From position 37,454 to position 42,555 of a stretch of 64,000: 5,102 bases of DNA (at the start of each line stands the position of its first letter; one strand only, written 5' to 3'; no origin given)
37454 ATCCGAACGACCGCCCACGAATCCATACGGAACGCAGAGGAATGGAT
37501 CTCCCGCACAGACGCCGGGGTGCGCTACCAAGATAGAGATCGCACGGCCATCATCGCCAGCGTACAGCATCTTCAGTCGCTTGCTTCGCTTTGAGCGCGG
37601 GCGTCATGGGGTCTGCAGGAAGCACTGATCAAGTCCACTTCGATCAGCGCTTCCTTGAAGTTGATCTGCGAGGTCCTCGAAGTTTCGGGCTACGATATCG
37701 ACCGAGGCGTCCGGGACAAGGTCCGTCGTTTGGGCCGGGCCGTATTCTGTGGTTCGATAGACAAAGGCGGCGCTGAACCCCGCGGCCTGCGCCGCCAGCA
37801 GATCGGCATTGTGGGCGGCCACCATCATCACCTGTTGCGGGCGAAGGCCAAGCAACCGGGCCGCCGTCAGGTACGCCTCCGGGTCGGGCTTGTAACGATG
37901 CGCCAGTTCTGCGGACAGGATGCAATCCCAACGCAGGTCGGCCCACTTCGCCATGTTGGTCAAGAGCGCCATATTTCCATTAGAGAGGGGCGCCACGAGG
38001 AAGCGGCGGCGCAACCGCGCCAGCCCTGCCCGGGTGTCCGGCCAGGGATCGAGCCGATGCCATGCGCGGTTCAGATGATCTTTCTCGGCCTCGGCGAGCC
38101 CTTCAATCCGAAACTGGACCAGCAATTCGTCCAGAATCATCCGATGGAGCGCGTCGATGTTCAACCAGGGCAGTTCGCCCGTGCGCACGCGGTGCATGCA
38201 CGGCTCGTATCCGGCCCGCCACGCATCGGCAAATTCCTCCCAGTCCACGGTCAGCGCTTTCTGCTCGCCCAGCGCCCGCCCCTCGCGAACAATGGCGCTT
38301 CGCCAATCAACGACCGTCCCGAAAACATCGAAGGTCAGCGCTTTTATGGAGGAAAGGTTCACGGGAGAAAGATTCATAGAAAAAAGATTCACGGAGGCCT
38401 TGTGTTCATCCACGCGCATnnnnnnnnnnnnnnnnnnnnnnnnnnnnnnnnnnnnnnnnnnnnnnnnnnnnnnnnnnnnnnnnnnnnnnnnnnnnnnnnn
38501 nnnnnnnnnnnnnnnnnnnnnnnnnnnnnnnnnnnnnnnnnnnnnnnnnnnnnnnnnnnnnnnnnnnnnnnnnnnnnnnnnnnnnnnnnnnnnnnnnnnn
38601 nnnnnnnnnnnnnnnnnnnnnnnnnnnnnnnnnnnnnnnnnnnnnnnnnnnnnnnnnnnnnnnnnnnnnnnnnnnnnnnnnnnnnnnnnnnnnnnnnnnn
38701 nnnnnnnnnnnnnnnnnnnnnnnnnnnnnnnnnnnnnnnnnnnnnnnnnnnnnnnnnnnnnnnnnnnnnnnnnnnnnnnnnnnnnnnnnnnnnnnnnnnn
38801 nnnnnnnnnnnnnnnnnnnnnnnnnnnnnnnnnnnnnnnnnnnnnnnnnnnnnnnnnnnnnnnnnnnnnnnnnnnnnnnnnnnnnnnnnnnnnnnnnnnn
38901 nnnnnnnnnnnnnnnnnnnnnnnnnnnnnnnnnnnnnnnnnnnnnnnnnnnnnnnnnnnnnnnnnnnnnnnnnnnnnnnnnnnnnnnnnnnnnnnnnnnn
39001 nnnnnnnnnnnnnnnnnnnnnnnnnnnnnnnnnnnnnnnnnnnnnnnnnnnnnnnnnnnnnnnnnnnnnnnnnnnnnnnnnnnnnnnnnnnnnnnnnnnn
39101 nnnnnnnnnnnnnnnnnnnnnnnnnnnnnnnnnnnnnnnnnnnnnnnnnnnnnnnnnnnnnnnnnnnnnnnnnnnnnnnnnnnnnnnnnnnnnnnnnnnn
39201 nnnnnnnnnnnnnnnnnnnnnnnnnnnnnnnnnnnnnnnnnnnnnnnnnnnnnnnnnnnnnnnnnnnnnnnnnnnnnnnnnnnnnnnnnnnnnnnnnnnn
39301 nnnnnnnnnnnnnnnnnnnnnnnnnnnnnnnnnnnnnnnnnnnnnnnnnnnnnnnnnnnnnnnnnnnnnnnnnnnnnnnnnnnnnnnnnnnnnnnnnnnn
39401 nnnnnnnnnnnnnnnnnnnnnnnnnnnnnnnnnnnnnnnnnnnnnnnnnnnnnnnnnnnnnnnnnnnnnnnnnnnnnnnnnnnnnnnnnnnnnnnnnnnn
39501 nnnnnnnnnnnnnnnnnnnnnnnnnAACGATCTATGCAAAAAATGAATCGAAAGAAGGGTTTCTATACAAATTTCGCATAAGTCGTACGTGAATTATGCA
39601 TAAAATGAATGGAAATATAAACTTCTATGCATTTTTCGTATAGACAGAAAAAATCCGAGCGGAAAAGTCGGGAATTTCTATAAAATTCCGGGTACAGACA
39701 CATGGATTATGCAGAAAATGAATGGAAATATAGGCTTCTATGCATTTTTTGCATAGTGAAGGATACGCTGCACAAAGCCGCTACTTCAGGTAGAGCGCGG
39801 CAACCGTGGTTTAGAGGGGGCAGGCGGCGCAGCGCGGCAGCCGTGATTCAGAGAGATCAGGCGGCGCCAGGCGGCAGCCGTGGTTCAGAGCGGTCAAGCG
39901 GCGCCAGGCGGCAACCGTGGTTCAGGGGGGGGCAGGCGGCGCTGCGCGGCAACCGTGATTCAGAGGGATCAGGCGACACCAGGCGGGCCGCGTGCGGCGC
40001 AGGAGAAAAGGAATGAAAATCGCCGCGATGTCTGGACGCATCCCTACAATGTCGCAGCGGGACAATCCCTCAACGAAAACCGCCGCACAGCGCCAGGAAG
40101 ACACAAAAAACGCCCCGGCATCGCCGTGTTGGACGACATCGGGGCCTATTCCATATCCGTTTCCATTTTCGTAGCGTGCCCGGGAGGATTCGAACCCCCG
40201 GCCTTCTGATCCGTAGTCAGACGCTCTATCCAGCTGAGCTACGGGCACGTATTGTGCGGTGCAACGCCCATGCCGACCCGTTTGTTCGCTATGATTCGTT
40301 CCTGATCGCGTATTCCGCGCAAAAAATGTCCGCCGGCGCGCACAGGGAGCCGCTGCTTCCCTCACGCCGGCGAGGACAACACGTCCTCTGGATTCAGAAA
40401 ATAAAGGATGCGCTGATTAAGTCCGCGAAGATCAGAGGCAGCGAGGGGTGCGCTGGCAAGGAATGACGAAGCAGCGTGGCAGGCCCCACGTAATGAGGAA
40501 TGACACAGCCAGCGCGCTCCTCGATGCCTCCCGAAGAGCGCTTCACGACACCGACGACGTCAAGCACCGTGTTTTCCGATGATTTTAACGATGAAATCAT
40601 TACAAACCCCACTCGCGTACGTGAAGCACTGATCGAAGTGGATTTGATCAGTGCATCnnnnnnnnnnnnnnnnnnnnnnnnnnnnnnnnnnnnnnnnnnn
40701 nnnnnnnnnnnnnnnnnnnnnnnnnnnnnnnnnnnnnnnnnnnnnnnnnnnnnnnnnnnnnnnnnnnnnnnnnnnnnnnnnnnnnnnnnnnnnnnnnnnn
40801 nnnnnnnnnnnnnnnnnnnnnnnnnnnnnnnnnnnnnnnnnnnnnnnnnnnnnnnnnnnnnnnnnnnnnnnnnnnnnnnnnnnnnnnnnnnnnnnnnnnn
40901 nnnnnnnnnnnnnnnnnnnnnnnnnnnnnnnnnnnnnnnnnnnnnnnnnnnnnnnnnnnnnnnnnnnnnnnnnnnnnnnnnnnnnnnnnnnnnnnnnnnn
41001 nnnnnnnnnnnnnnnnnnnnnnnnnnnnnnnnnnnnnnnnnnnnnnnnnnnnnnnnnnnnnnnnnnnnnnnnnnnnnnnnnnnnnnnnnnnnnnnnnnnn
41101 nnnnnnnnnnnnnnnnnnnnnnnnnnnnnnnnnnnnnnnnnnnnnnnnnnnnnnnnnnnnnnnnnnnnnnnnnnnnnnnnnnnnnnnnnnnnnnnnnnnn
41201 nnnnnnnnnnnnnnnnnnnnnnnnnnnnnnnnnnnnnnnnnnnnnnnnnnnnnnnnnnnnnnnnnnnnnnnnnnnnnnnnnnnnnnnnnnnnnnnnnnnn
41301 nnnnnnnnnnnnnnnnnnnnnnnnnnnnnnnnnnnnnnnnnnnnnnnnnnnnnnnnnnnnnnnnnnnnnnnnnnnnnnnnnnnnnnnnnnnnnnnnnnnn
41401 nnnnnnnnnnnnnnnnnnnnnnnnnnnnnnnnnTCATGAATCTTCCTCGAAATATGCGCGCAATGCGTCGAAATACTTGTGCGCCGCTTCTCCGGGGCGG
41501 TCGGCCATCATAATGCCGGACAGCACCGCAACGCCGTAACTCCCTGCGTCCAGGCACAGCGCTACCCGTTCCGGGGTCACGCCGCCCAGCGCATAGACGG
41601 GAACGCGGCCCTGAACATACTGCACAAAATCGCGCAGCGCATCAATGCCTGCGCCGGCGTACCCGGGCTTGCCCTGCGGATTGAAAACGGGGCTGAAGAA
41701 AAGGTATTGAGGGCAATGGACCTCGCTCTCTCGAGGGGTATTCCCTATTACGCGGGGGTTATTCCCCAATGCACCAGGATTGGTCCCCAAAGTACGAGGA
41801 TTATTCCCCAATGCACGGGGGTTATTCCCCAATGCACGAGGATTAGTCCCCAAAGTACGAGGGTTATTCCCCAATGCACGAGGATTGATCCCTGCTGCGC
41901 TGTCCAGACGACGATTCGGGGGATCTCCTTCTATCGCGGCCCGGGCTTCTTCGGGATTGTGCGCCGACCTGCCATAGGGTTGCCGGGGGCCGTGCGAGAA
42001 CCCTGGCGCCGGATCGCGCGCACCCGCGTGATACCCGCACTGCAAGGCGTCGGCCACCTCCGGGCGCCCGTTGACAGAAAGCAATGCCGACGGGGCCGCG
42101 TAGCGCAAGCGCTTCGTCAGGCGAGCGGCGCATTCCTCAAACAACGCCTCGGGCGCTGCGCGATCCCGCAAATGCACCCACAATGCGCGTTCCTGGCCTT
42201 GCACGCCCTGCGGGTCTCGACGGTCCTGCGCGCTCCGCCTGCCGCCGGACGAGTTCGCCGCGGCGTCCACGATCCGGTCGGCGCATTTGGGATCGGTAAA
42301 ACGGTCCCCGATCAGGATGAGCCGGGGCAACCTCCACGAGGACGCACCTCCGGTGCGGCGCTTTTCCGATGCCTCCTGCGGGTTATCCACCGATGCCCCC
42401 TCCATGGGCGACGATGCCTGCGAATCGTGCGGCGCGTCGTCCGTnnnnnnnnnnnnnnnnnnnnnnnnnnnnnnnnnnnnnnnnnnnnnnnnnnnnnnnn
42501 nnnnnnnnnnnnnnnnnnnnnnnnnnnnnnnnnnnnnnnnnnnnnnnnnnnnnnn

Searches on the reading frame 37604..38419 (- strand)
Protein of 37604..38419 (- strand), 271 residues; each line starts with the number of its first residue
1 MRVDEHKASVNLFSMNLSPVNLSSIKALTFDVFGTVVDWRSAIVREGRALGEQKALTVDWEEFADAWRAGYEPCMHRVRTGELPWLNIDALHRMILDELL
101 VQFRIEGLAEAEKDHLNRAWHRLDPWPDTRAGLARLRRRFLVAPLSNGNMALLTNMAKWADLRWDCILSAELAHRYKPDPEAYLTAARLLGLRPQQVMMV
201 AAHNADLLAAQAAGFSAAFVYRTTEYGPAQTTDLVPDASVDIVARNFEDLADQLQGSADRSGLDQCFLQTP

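Call 71: search_protein_families(library=pfam, proteins=[window:37604-38419:-], max_evalue=0.00001)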
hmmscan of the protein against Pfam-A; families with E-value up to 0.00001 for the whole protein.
window:37604-38419:- (271 aa): 3 families
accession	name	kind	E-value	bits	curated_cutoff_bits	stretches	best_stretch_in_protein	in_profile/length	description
PF00702.32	Hydrolase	-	2.4e-17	64.4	26.4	1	25-214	1-191/191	haloacid dehalogenase-like hydrolase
PF13419.12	HAD_2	-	2.9e-08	34.5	23.8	1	104-220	61-178/178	Haloacid dehalogenase-like hydrolase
PF13242.12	Hydrolase_like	-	2.9e-06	27.5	22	1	177-249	4-74/75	HAD-hyrolase-like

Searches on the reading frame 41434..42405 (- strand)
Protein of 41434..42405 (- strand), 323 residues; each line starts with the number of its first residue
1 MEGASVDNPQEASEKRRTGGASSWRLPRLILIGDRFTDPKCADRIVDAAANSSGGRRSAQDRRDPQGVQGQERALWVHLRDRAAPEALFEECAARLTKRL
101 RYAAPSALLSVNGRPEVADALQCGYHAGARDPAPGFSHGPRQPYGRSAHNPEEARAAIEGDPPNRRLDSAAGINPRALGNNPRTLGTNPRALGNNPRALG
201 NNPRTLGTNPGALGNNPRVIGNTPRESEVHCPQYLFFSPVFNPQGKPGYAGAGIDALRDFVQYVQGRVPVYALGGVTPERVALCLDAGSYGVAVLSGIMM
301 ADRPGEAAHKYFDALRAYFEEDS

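Call 71: search_protein_families(library=pfam, proteins=[window:41434-42405:-], max_evalue=0.00001)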
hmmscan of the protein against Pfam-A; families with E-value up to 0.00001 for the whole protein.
window:41434-42405:- (323 aa): 1 family
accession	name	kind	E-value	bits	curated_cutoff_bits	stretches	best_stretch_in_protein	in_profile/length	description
PF02581.23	TMP-TENI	-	3.2e-17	62.9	27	1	229-298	113-180/180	Thiamine monophosphate synthase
